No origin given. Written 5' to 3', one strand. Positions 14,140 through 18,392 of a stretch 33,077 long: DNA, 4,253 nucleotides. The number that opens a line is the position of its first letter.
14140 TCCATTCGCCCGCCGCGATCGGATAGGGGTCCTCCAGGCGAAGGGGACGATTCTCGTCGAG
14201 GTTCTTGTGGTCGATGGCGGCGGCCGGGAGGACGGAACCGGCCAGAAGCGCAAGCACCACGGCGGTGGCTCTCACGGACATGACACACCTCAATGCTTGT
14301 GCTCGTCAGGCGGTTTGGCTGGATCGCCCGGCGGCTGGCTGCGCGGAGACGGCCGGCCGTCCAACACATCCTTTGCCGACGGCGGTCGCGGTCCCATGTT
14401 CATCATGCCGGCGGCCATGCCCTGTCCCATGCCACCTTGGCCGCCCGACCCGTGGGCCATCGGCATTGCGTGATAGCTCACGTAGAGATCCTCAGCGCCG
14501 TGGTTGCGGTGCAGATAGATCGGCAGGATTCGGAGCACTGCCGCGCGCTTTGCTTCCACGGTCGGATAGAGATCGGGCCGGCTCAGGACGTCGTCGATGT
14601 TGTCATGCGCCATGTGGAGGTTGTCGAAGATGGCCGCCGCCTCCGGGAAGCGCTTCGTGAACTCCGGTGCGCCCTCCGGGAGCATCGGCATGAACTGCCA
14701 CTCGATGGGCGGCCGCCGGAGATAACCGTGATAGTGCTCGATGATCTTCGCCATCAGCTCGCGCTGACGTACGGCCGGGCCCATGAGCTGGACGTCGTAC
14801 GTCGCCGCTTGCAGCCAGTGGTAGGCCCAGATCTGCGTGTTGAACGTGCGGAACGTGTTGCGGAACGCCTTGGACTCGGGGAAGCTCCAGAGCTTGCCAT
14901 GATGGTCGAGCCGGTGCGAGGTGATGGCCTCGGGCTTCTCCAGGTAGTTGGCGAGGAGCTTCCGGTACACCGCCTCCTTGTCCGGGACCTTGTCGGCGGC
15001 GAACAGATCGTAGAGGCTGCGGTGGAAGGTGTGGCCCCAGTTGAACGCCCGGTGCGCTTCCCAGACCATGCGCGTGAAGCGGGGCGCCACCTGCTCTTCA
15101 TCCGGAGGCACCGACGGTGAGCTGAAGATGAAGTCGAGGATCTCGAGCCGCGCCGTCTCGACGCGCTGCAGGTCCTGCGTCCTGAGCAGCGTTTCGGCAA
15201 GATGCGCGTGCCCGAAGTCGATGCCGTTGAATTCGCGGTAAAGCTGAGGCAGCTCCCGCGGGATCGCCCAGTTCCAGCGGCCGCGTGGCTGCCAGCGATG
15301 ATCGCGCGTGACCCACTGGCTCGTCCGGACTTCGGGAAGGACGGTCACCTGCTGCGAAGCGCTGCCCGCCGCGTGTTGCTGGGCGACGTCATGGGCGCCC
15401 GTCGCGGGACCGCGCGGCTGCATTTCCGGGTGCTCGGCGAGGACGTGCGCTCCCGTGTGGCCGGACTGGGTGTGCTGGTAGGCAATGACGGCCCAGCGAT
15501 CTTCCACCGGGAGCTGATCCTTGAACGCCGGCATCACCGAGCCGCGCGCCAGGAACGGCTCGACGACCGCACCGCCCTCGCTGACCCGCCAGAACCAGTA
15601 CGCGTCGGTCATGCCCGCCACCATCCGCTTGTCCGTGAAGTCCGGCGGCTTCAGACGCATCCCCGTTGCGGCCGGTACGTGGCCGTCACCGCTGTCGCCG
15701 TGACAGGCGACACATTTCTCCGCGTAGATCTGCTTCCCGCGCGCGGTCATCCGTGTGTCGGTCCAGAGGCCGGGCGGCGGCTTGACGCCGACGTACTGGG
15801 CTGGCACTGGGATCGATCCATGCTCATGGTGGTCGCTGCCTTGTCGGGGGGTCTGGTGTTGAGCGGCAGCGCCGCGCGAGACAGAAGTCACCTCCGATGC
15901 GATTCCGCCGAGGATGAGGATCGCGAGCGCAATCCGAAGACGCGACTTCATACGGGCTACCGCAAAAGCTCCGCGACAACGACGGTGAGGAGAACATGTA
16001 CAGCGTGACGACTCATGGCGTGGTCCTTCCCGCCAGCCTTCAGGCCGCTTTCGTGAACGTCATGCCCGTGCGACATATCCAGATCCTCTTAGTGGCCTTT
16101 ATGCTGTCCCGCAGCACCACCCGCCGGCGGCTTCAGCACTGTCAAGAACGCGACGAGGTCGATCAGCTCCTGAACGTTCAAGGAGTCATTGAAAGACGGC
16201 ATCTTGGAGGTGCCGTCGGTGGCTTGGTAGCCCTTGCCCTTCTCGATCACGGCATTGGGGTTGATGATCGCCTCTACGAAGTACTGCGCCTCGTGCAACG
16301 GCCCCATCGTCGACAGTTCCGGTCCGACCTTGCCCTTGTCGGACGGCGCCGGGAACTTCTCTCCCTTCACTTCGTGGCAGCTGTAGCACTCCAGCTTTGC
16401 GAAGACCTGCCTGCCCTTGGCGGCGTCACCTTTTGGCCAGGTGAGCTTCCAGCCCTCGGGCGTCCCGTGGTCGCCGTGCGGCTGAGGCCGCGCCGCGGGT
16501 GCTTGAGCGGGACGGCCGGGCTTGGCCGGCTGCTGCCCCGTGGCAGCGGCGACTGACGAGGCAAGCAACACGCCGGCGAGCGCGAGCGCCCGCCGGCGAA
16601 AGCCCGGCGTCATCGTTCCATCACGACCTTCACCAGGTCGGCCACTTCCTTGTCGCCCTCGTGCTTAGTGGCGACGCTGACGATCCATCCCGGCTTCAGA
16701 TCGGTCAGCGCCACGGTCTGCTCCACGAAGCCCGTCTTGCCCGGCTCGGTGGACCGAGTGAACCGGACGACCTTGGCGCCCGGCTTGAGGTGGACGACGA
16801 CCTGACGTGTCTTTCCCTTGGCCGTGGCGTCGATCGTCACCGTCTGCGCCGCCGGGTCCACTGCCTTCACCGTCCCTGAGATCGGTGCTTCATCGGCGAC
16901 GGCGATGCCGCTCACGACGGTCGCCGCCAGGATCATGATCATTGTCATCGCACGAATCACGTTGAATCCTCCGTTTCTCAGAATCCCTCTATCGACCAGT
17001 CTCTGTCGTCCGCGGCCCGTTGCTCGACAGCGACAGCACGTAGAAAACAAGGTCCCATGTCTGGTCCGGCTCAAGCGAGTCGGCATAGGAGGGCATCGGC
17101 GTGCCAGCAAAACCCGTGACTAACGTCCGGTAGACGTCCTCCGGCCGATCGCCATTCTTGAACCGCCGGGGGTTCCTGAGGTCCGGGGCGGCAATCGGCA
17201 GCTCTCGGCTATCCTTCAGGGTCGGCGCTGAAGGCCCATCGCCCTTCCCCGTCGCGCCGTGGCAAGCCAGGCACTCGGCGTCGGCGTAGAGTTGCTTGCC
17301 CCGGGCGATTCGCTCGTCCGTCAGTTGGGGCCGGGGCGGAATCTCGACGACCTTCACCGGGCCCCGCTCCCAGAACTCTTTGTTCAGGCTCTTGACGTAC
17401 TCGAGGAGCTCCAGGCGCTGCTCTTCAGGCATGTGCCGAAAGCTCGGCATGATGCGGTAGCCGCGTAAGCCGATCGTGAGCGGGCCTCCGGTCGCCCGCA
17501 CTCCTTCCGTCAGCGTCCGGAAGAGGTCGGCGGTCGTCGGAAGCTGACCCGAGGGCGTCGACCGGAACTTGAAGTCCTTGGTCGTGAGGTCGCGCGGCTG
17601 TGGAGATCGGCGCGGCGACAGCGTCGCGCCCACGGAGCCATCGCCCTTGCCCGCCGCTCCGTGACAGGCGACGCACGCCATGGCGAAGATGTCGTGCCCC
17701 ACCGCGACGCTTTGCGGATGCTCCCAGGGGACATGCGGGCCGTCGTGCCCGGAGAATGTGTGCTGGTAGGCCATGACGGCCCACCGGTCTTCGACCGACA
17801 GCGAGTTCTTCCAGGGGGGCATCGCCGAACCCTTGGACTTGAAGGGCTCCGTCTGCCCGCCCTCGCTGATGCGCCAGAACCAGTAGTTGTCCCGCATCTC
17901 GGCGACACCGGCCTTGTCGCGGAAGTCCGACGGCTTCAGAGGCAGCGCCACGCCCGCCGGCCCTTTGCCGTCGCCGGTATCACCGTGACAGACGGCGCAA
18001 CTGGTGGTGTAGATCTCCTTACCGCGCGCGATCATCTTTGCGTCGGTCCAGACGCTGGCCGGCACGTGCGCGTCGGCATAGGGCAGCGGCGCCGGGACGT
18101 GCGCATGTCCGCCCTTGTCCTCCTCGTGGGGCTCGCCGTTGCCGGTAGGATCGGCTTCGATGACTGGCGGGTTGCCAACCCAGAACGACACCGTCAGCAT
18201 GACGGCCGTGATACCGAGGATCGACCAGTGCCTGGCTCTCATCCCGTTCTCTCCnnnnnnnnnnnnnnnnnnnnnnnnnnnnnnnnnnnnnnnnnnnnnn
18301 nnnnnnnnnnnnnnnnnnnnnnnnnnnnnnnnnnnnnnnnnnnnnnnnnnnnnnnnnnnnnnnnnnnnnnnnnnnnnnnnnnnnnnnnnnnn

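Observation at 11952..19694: Candidate extracellular electron-transfer / Fe(II)-oxidation-like module: Cyc2-like porin-cytochrome plus four further c-type cytochromes and a second OMP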

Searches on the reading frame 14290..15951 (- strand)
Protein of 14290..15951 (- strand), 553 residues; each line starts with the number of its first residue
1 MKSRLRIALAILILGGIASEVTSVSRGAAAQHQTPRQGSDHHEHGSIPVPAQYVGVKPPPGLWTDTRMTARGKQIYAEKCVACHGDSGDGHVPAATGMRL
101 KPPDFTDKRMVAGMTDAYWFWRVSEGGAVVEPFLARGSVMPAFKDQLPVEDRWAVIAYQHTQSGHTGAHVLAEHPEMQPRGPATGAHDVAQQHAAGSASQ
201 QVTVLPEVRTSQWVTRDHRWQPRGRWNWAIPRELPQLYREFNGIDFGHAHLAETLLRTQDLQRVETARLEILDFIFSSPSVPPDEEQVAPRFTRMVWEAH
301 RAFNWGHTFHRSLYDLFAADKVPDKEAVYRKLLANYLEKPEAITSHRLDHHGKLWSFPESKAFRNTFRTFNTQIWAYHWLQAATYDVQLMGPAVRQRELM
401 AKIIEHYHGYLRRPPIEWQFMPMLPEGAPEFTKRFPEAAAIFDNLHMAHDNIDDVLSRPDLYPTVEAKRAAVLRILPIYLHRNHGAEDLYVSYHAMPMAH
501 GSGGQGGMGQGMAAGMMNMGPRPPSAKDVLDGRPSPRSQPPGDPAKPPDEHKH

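Call 4: search_protein_families(library=pfam, proteins=[window:14290-15951:-], max_evalue=0.1)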
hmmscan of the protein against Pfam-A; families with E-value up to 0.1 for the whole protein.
window:14290-15951:- (553 aa): 2 families
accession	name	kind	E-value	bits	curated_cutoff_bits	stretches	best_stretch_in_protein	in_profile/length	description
PF13442.11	Cytochrome_CBB3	-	8e-11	42.5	27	1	69-158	3-67/68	Cytochrome C oxidase, cbb3-type, subunit III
PF00034.26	Cytochrom_C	-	2e-09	39.1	21.3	1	70-158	2-85/90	Cytochrome c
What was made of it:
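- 14290..15951 (-): Monohaem cytochrome c fused to a conserved His-rich domain of about 360 aa and unknown function, with a Met-rich tail. First gene of a separate two-gene module. The cytochrome domain is in call 4.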

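Call 5: search_protein_families(library=ncbifam, proteins=[window:14290-15951:-], max_evalue=0.1)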
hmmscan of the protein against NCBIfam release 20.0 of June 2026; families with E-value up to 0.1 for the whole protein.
window:14290-15951:- (553 aa): 10 families
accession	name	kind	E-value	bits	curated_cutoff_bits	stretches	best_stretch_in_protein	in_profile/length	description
NF011054.0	PRK14486.1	equivalog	1.1e-08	35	447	1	62-164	208-292/294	putative bifunctional cbb3-type cytochrome c oxidase subunit II/cytochrome c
NF033864.1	cytochrome579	equivalog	3.3e-08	33.5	280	1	62-129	42-111/179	cytochrome 579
TIGR00782.1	ccoP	equivalog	7.9e-08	31.9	179.95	1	51-164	186-283/285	cytochrome-c oxidase, cbb3-type subunit III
NF050122.1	bc1_QcrC_actin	exception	0.0005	19.5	200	1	67-92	39-64/253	cytochrome bc1 complex diheme cytochrome c subunit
TIGR04494.1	c550_PedF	equivalog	0.0036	17.2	122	1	71-162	53-130/133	cytochrome c-550 PedF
NF045930.1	Cytc6PetJCyano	equivalog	0.015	15.3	135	0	69-86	28-45/110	cytochrome c6 PetJ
NF045773.1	cytochro_C550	exception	0.024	14.6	125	1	67-93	47-74/118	cytochrome c550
NF040606.1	CytoC_perox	subfamily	0.038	13.2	150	1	65-88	294-317/524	di-heme-cytochrome C peroxidase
NF045774.1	cytochro_C551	exception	0.049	13.6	118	1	66-91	36-61/110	cytochrome c551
TIGR03872.1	cytochrome_MoxG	equivalog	0.061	13.4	147.8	0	66-92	41-67/133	cytochrome c(L), periplasmic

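Call 25: search_solved_structures(query=window:14290-15951:-, max_evalue=1)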
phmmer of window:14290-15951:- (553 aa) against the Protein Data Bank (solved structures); distinct sequences matched with E-value up to 1: 23.
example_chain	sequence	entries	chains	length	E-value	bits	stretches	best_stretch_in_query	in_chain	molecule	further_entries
6h5l_B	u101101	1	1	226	2e-08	36.5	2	65-158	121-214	Conserved hypothetical cytochrome protein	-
6f0k_E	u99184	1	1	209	2.2e-08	36.4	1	66-166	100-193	Quinol:cytochrome c oxidoreductase monoheme cytochrome subunit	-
6lod_E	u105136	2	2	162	0.00014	23.8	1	67-158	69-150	Cytochrome c domain-containing protein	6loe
8snh_G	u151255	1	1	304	0.00066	21.6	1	45-95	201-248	Cbb3-type cytochrome c oxidase subunit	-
8k9e_E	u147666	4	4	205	0.0008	21.3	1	68-160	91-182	Cytochrome c domain-containing protein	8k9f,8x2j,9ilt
8smr_G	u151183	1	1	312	0.0012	20.7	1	51-95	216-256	Cbb3-type cytochrome c oxidase subunit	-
3mk7_C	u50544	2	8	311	0.0013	20.6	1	49-92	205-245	Cytochrome c oxidase, cbb3-type, subunit P | Cbb3-type cytochrome c oxidase subunit CcoP1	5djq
7o9u_A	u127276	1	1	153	0.0014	20.6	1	35-162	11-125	Cytochrome c552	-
9g83_v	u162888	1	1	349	0.0017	20.2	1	59-164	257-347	Cbb3-type cytochrome c oxidase subunit CcoP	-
7vzg_C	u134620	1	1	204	0.0068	18.3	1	67-160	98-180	Cytochrome c, mono-and diheme variants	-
9vr0_A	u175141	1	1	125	0.0071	18.2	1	64-162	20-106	Cytochrome c552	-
7vzr_C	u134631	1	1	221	0.0081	18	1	67-160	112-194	Cytochrome c, mono-and diheme variants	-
6xkw_p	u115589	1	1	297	0.028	16.2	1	64-94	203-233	Cbb3-type cytochrome c oxidase subunit CcoP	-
6r6n_B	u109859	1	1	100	0.074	14.8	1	77-133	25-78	KustA0088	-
2d0w_A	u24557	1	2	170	0.098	14.4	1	67-108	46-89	cytochrome cL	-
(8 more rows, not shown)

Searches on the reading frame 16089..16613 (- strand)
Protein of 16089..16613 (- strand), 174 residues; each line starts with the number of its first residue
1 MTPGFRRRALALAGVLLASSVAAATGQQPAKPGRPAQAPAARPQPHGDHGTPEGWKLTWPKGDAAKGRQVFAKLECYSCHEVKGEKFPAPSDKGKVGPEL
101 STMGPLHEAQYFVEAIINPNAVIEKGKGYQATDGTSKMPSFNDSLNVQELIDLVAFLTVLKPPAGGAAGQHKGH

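Call 4: search_protein_families(library=pfam, proteins=[window:16089-16613:-], max_evalue=0.1)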
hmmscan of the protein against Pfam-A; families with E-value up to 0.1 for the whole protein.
window:16089-16613:- (174 aa): 3 families
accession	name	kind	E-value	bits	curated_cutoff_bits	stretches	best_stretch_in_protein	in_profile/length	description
PF00034.26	Cytochrom_C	-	7.6e-12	46.8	21.3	1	64-158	1-87/90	Cytochrome c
PF13442.11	Cytochrome_CBB3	-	2.1e-07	31.6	27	1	63-157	2-68/68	Cytochrome C oxidase, cbb3-type, subunit III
PF02433.20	FixO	-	0.093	12.6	29.6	0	66-80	52-66/219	Cytochrome C oxidase, mono-heme subunit/FixO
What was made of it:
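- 16089..16613 (-): Soluble monohaem cytochrome c (174 aa) with a His-containing N-terminus (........) and C-terminus. Pfam Cytochrom_C, E 7.6e-12 (call 4).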

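Call 5: search_protein_families(library=ncbifam, proteins=[window:16089-16613:-], max_evalue=0.1)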
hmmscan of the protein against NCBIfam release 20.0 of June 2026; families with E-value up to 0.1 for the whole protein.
window:16089-16613:- (174 aa): 8 families
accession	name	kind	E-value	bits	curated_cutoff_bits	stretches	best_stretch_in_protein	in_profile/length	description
TIGR02603.1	CxxCH_TIGR02603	domain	3.9e-12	46.3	68.15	1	62-126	1-57/134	putative heme-binding domain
TIGR04485.1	thiosulf_SoxX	equivalog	1.7e-08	35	61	1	75-158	4-76/78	sulfur oxidation c-type cytochrome SoxX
NF050122.1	bc1_QcrC_actin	exception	9.4e-06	25.1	200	1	55-160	127-211/253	cytochrome bc1 complex diheme cytochrome c subunit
NF045930.1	Cytc6PetJCyano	equivalog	0.001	19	135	0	129-156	74-101/110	cytochrome c6 PetJ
NF052248.1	SorU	equivalog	0.0015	18.8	100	0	68-150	2-65/72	SorU family sulfite dehydrogenase c-type cytochrome subunit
TIGR00782.1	ccoP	equivalog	0.012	14.9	179.95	0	63-85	202-223/285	cytochrome-c oxidase, cbb3-type subunit III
NF011054.0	PRK14486.1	equivalog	0.036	13.6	447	1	65-159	216-289/294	putative bifunctional cbb3-type cytochrome c oxidase subunit II/cytochrome c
TIGR00781.1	ccoO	equivalog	0.063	12.9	200.65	0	66-81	52-67/232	cytochrome-c oxidase, cbb3-type subunit II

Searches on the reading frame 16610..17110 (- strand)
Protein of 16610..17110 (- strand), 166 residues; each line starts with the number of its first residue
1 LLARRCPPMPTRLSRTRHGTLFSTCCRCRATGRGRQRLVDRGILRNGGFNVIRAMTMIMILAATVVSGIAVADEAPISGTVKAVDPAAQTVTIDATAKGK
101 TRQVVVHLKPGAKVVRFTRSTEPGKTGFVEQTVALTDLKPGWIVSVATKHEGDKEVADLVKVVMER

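Call 4: search_protein_families(library=pfam, proteins=[window:16610-17110:-], max_evalue=0.1)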
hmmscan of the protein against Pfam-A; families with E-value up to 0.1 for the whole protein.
window:16610-17110:- (166 aa): 1 family
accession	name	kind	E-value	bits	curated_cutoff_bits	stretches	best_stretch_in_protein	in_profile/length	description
PF11604.15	CusF_Ec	-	0.0007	19.8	27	1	75-94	2-21/72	Copper binding periplasmic protein CusF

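Call 5: search_protein_families(library=ncbifam, proteins=[window:16610-17110:-], max_evalue=0.1)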
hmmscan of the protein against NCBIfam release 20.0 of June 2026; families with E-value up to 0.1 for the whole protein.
window:16610-17110:- (166 aa): 1 family
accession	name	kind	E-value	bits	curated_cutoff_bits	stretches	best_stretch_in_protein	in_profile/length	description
NF040942.2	hypo_ExtJ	equivalog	0.0016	18.8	52.5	1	54-132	4-57/77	selenite/tellurite reduction operon protein ExtJ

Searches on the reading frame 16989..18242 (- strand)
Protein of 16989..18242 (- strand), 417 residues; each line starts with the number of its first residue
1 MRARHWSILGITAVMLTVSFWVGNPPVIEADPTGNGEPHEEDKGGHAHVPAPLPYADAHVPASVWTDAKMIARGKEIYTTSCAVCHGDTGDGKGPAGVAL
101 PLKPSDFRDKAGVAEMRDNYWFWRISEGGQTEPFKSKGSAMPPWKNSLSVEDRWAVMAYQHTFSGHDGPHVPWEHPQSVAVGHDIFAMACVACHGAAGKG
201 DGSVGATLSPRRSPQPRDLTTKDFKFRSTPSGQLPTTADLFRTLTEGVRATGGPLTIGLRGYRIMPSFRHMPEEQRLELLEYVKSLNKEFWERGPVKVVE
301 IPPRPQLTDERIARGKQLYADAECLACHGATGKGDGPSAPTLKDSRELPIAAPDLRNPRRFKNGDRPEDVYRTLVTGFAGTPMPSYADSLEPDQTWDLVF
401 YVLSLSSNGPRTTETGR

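Call 4: search_protein_families(library=pfam, proteins=[window:16989-18242:-], max_evalue=0.1)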
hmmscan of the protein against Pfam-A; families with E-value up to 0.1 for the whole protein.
window:16989-18242:- (417 aa): 10 families
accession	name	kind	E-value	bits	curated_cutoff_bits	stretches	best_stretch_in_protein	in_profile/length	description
PF00034.26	Cytochrom_C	-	1.4e-34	119.7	21.3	3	312-406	1-90/90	Cytochrome c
PF13442.11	Cytochrome_CBB3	-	7e-30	103.6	27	3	71-159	3-67/68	Cytochrome C oxidase, cbb3-type, subunit III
PF09086.16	DUF1924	-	9.6e-06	26.3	22.5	0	317-368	13-69/96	Domain of unknown function (DUF1924)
PF14495.11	Cytochrom_C550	-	8.3e-05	22.7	27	0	305-329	19-42/136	Cytochrome c-550 domain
PF02167.20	Cytochrom_C1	-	0.00042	20.5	22.8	0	67-87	11-31/219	Cytochrome C1 family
PF11845.13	Tll0287-like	-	0.00076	20.4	24.1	0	273-331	71-111/144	Tll0287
PF14522.11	Cytochrome_C7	-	0.0019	18.4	24.8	0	79-89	41-51/67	Cytochrome c7 and related cytochrome c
PF09699.15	Paired_CXXCH_1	-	0.0064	16.6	20.6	0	320-333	5-18/41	Doubled CXXCH motif (Paired_CXXCH_1)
PF22113.1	Mtrc-MtrF_II-IV_dom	-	0.063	13.2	30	0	75-89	152-166/176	Outer membrane cytochrome MtrC/MtrF-like, domains II/IV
PF09098.15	Dehyd-heme_bind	-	0.069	13.2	25.2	0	182-222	3-41/167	Quinohemoprotein amine dehydrogenase A, alpha subunit, haem binding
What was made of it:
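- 16989..18242 (-): Periplasmic trihaem c-type cytochrome (417 aa) with a conserved His-rich mature N-terminus (......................). It is the conserved partner of Cyc2. Three Pfam cytochrome c domains (call 4).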

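Call 5: search_protein_families(library=ncbifam, proteins=[window:16989-18242:-], max_evalue=0.1)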
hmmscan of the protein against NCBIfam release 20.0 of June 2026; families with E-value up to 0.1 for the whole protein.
window:16989-18242:- (417 aa): 20 families
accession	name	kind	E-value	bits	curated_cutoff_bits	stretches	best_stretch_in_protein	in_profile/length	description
NF011054.0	PRK14486.1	equivalog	1.4e-27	97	447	3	61-162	205-289/294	putative bifunctional cbb3-type cytochrome c oxidase subunit II/cytochrome c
NF033864.1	cytochrome579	equivalog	1.5e-20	73.7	280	3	64-133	42-113/179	cytochrome 579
TIGR00782.1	ccoP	equivalog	3.1e-20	72.6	179.95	3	66-166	198-284/285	cytochrome-c oxidase, cbb3-type subunit III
NF050122.1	bc1_QcrC_actin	exception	5e-17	62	200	3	66-95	36-67/253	cytochrome bc1 complex diheme cytochrome c subunit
TIGR03872.1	cytochrome_MoxG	equivalog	3.5e-11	43.4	147.8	2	66-95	39-69/133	cytochrome c(L), periplasmic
TIGR04494.1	c550_PedF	equivalog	1.7e-10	40.9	122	1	66-162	46-129/133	cytochrome c-550 PedF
NF040606.1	CytoC_perox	subfamily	2.5e-08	33.6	150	1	66-89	293-316/524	di-heme-cytochrome C peroxidase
NF045930.1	Cytc6PetJCyano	equivalog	4.6e-08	33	135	0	68-88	25-45/110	cytochrome c6 PetJ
NF045773.1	cytochro_C550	exception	5.1e-08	32.9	125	0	69-93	47-71/118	cytochrome c550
TIGR02603.1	CxxCH_TIGR02603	domain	1.7e-07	31.3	68.15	0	72-92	4-24/134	putative heme-binding domain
TIGR03045.1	PS_II_C550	equivalog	1.3e-06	28.1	177.75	0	67-93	47-72/159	photosystem II cytochrome c-550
NF045774.1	cytochro_C551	exception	2e-06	27.8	118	0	71-92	39-60/110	cytochrome c551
TIGR04485.1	thiosulf_SoxX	equivalog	3.7e-05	24.4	61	0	322-403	3-76/78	sulfur oxidation c-type cytochrome SoxX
NF052248.1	SorU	equivalog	0.00049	20.3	100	0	370-402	42-72/72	SorU family sulfite dehydrogenase c-type cytochrome subunit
TIGR03874.1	4cys_cytochr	equivalog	0.0019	17.9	161.75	0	321-345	41-64/143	c-type cytochrome, methanol metabolism-related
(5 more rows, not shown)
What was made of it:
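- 16989..18242 (-): It resembles Leptospirillum cytochrome 579 but falls below the NCBIfam cut-off (call 5).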
